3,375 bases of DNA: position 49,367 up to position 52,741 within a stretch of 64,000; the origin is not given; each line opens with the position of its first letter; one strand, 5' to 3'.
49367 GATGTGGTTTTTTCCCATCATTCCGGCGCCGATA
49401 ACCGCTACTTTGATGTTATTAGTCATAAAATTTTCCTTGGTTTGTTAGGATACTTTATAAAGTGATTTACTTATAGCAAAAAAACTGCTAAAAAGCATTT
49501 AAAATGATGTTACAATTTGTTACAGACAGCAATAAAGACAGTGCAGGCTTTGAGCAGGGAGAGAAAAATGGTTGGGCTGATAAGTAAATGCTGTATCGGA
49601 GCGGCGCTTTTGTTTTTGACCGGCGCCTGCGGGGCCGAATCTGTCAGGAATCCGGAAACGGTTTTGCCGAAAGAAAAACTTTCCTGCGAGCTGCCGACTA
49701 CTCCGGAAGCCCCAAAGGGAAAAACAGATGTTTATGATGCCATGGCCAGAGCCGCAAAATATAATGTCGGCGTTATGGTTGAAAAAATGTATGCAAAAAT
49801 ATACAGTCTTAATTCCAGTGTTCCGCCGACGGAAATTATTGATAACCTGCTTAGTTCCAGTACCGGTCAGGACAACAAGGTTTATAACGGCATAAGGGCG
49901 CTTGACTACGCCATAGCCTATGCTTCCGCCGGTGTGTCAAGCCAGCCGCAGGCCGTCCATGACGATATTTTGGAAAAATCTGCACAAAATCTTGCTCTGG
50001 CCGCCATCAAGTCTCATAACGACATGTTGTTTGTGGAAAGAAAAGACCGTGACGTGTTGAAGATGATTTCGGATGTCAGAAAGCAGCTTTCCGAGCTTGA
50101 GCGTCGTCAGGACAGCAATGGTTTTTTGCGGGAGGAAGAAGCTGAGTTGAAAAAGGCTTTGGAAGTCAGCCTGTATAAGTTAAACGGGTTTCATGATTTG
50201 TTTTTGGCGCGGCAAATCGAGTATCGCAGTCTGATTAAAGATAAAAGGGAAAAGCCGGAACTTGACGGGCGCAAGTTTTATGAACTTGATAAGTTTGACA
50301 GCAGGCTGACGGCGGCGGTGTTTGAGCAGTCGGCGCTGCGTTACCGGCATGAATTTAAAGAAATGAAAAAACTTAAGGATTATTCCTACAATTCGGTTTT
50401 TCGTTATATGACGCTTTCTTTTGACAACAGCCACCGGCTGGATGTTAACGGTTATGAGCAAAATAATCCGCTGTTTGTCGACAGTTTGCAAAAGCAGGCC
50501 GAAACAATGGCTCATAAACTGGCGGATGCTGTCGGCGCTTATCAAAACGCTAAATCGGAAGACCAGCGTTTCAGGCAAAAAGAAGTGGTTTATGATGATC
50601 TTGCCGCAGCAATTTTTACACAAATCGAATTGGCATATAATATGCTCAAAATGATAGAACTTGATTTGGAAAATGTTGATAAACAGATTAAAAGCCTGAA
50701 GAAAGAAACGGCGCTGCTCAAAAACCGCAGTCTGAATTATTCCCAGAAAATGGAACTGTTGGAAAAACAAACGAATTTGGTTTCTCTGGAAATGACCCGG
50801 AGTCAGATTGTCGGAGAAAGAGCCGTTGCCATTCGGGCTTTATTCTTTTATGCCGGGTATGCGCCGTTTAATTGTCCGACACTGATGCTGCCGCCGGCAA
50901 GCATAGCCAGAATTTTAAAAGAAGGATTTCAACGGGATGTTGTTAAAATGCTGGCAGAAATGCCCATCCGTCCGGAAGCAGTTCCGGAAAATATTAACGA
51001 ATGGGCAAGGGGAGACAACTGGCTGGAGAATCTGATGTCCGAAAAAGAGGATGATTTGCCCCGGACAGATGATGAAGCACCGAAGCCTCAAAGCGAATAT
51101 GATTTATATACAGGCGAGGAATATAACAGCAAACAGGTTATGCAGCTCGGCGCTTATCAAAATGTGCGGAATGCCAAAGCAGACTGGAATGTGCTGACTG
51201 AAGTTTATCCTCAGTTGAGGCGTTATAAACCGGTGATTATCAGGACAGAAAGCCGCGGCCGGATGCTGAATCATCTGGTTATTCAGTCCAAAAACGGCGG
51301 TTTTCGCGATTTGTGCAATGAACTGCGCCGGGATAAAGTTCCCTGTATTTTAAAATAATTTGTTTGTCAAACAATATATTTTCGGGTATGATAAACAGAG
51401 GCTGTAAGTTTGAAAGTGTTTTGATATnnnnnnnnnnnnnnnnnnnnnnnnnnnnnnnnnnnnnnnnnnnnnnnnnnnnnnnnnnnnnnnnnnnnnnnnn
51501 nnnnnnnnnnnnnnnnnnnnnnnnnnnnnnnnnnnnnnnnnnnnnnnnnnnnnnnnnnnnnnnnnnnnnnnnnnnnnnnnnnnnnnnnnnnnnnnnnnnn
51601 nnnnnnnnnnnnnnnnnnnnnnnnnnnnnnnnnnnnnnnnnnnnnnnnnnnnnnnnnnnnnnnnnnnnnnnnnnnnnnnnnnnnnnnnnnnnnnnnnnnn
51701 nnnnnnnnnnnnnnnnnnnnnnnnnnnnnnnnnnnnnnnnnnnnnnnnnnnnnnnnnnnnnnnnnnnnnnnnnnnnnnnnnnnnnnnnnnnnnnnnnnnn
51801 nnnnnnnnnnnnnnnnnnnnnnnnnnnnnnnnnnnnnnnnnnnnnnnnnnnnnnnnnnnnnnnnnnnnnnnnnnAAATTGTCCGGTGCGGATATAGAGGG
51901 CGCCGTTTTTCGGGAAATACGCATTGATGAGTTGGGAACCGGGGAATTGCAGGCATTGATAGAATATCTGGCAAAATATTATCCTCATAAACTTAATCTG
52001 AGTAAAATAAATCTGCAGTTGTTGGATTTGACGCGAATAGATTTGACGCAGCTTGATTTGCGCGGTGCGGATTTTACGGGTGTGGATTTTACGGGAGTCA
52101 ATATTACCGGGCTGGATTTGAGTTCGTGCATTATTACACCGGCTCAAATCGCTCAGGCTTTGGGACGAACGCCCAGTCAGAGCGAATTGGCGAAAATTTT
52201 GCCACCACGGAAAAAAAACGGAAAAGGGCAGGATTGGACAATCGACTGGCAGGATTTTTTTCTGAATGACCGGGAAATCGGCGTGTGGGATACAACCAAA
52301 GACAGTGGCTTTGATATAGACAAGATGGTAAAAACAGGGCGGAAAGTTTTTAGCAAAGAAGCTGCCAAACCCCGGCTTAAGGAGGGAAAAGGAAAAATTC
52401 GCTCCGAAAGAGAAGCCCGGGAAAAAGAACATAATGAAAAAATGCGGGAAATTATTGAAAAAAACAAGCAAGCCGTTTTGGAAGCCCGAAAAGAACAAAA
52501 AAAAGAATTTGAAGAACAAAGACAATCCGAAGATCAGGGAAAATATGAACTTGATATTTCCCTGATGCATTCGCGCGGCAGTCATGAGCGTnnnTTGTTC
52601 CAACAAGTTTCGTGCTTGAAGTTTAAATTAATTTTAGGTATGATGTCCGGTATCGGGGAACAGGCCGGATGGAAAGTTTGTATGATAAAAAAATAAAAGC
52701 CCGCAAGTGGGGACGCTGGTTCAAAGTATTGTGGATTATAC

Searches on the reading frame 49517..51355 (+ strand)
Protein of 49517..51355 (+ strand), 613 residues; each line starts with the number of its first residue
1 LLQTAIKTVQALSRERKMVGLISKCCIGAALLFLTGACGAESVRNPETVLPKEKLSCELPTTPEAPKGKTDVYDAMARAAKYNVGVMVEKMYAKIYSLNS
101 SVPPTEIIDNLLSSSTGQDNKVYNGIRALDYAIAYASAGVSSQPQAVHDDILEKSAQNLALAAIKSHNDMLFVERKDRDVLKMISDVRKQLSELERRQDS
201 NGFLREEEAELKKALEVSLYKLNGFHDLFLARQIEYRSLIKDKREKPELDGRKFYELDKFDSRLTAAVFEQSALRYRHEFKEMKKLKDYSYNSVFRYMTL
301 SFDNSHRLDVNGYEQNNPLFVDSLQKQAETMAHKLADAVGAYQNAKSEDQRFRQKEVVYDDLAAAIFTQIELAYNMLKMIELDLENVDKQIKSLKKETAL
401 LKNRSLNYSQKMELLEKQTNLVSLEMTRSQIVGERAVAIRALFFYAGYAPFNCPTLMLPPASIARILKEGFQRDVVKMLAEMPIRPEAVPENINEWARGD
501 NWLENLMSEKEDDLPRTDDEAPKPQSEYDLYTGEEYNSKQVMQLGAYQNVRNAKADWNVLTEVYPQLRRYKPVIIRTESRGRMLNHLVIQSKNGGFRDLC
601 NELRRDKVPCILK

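Call 3: search_protein_families(library=pfam, proteins=[window:49517-51355:+], max_evalue=1)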
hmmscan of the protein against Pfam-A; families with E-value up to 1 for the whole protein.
window:49517-51355:+ (613 aa): 0 families

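Call 4: search_protein_families(library=ncbifam, proteins=[window:49517-51355:+], max_evalue=1)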
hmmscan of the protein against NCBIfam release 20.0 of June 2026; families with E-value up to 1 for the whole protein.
window:49517-51355:+ (613 aa): 0 families

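Call 34: find_homologous_proteins(query=window:49517-51355:+, max_evalue=0.001)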
Query window:49517-51355:+ (613 aa): 19 proteins with E <= 0.001 among 8000 candidates.
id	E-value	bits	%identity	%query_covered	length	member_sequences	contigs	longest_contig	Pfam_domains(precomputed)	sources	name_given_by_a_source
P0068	0.0e+0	1326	100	97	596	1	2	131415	-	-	-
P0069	2.1e-244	830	64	97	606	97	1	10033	-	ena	-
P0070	8.1e-222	756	59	97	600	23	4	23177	-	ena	-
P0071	1.7e-184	633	52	95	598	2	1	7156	-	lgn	-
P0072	1.9e-175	603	49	96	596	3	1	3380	-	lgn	-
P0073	4.9e-135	469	42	96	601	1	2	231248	-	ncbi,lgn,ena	-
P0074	1.5e-134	468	41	96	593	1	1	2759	-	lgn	-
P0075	2.9e-134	467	42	97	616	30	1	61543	-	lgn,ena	-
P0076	3.7e-134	466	42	96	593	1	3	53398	-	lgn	-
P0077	9.0e-134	465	41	96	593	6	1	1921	-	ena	-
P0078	1.6e-130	454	41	91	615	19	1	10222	-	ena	-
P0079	1.8e-130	454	42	96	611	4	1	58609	-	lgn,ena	-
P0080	1.4e-129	451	63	55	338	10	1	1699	-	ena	-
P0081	5.0e-124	433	40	97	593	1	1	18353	-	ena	-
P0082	9.3e-118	412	37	95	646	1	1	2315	-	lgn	-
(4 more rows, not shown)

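Call 46: predict_structure(alignment_id=A2)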
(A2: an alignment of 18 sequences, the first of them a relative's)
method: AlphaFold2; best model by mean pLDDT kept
length: 596 residues; sequences in the alignment: 18
mean_pLDDT: 79.7   pTM: 0.71
mean pLDDT of the five models: 79.7, 79.7, 77.0, 76.9, 76.4
residues with pLDDT >= 90: 219; 70-90: 254; 50-70: 55; < 50: 68
segments of 3 or more residues with pLDDT < 50: 1-4, 14-37, 468-486, 491-504
pLDDT, mean of each block of 10 residues (from residue 1): 49 43 31 44 76 91 91 80 71 74 78 91 83 90 93 91 94 94 92 93 94 92 88 69 80 90 83 81 71 72 84 93 90 89 93 91 88 93 85 91 93 89 92 91 92 85 61 42 50 37 51 77 84 82 88 86 66 88 85 79
secondary structure, 60 per line:
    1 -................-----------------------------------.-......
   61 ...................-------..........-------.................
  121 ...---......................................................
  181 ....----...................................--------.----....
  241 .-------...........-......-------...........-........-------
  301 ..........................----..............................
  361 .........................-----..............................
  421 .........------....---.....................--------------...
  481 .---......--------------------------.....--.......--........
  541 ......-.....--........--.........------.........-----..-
elements in order: H2-17 H55-79 H87-96 H104-123 H127-184 H189-223 H237-241 H249-259 H261-266 H274-284 H286-293 H301-326 H331-385 H391-429 H436-439 H443-463 H478-481 H485-490 H517-521 E524-530 H533-546 H548-552 E555-562 E565-573 H580-588

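Call 51: fold_search(model_id=the predicted structure, library=pdb)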
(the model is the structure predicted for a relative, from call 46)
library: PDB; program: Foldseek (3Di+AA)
matches with E <= 10: 616; with E <= 0.001: 0
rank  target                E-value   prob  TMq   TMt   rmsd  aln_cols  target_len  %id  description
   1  4k7k_A                1.3e-03  1.00  0.25  0.35  15.4       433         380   11  Crystal structures of CusC review conformational changes accompanying folding and transmembrane channel formation (released 2013-10-16)
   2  9a2x_MODEL_1_A        1.5e-03  1.00  0.28  0.32  25.2       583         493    9  Model of E. coli TolC by in-cell photo-crosslinking MS and deep learning (released 2023-02-24)
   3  1wp1_B                2.0e-03  1.00  0.28  0.37  16.5       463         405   12  Crystal structure of the drug-discharge outer membrane protein, OprM (released 2004-11-02)
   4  3pik                  2.0e-03  1.00  0.28  0.36  17.0       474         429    9  Outer membrane protein CusC (released 2011-02-02)
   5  5bun_C                3.6e-03  1.00  0.34  0.45  23.9       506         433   10  Crystal structure of an antigenic outer membrane protein ST50 from Salmonella Typhi (released 2015-12-23)
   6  4k34_A                6.5e-03  1.00  0.33  0.47  12.6       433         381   11  Crystal structures of CusC review conformational changes accompanying folding and transmembrane channel formation (released 2013-10-16)
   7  9rmm_A                6.5e-03  1.00  0.29  0.37  19.0       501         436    9  Crystal structure of outer membrane SilC (released 2025-07-23)
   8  6zre_A                7.1e-03  1.00  0.28  0.35  19.1       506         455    9  Deciphering the role of the channel constrictions in the opening mechanism of MexAB-OprM efflux pump from Pseudomonas  (released 2021-07-28)
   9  7akz_A                7.1e-03  1.00  0.29  0.35  18.9       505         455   10  Deciphering the role of the channel constrictions in the opening mechanism of MexAB-OprM efflux pump from Pseudomonas  (released 2022-04-13)
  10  5bun_A                7.4e-03  1.00  0.33  0.44  22.8       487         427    9  Crystal structure of an antigenic outer membrane protein ST50 from Salmonella Typhi (released 2015-12-23)
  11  6u94                  7.4e-03  0.99  0.23  0.33  14.7       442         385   10  Structure of RND efflux system, outer membrane lipoprotein, NodT family from Burkholderia mallei ATCC 23344 (released 2019-10-02)
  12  4k7k_B                7.8e-03  0.99  0.23  0.32  15.7       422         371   11  Crystal structures of CusC review conformational changes accompanying folding and transmembrane channel formation (released 2013-10-16)
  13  9rmm_D                8.8e-03  1.00  0.29  0.38  18.4       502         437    9  Crystal structure of outer membrane SilC (released 2025-07-23)
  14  4mt0                  8.8e-03  1.00  0.29  0.36  20.8       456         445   10  Crystal Structure of the Open State of the Neisseria gonorrhoeae MtrE Outer Membrane Channel (released 2014-08-06)
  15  4mt4_A                9.2e-03  1.00  0.30  0.37  18.7       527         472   10  Crystal structure of the Campylobacter jejuni CmeC outer membrane channel (released 2014-09-24)
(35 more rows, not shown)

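Call 66: search_protein_families(library=pfam, alignment_id=A2, max_evalue=1)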
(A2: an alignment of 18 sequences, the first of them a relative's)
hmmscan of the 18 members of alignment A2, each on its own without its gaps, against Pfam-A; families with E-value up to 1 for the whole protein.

A. member 1, P0068 (596 aa): 0 families

B. families by the number of members that match (of 18 scanned): 21 families
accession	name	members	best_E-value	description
PF05036.18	SPOR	9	0.00059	SPOR domain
PF02321.23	OEP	6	0.00081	Outer membrane efflux protein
PF10845.14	DUF2576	4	0.0095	Protein of unknown function (DUF2576)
PF05769.16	SIKE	2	0.015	SIKE family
PF02152.23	FolB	1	0.0087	Dihydroneopterin aldolase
PF03941.20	INCENP_ARK-bind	1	0.012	Inner centromere protein, ARK binding region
PF11343.13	DUF3145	1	0.015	Protein of unknown function (DUF3145)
PF07528.20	DZF_N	1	0.018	DZF N-terminal domain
PF09363.15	XFP_C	1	0.023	XFP C-terminal domain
PF00515.34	TPR_1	1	0.028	Tetratricopeptide repeat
PF19197.5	DUF5872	1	0.032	Family of unknown function (DUF5872)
PF18698.7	HisK_sensor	1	0.061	Histidine kinase sensor domain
PF24988.1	NEW1_HB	1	0.096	NEW1 helical bundle domain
PF19681.4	DUF6183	1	0.11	Family of unknown function (DUF6183)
PF12636.12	DUF3781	1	0.11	Protein of unknown function (DUF3781)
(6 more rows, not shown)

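Call 67: search_protein_families(library=padloc, proteins=[window:49517-51355:+], max_evalue=0.01)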
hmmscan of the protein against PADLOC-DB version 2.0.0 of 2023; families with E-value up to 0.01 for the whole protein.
window:49517-51355:+ (613 aa): 0 families

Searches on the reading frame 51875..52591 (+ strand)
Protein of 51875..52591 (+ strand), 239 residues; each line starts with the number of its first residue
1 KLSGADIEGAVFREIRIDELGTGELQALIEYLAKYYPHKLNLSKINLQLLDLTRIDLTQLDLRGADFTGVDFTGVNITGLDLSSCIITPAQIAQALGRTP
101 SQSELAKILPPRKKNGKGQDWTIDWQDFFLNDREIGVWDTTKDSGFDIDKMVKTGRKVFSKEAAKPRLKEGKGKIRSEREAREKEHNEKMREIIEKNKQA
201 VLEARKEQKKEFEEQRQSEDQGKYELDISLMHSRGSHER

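Call 81: find_homologous_proteins(query=window:51875-52591:+, max_evalue=0.001)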
Query window:51875-52591:+ (239 aa): 281 proteins with E <= 0.001 among 805 candidates; the best 120 are listed.
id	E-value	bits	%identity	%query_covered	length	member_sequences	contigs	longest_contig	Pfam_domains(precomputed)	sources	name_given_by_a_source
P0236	1.8e-158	543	100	100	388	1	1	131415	PF13576.13,PF13599.14,PF00805.29,PF25296.2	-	-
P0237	1.8e-105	370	68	100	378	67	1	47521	PF13576.13,PF13599.14,PF00805.29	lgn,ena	-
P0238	1.4e-89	318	59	100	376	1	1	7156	PF13576.13,PF13599.14,PF00805.29,PF25296.2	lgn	-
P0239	8.3e-89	315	57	100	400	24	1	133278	PF13576.13,PF13599.14,PF00805.29,PF25296.2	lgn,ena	-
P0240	2.5e-88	314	58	100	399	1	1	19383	PF13576.13,PF13599.14,PF00805.29,PF25296.2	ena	-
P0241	3.1e-88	313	58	100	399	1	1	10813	PF13576.13,PF13599.14,PF00805.29,PF25296.2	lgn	-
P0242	5.5e-88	313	61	100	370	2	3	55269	PF13576.13,PF13599.14,PF00805.29,PF25296.2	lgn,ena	-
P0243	1.2e-87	312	57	100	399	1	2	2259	PF13576.13,PF13599.14,PF00805.29,PF25296.2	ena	-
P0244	1.4e-80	288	56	100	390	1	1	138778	PF13576.13,PF13599.14,PF00805.29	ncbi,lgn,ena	-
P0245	5.4e-80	286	55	98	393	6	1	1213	PF13576.13,PF13599.14,PF00805.29,PF25296.2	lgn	-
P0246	6.1e-80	286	56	100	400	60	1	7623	PF13576.13,PF13599.14,PF00805.29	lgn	-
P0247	1.2e-77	279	52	100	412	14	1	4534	PF13576.13,PF13599.14,PF00805.29,PF25296.2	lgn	-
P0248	2.6e-77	278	52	100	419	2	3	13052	PF13576.13,PF13599.14,PF00805.29,PF25296.2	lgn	-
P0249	4.3e-77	277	57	93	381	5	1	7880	PF13576.13,PF13599.14,PF00805.29,PF25296.2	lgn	-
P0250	1.9e-75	272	55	93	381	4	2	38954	PF13576.13,PF13599.14,PF00805.29,PF25296.2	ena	-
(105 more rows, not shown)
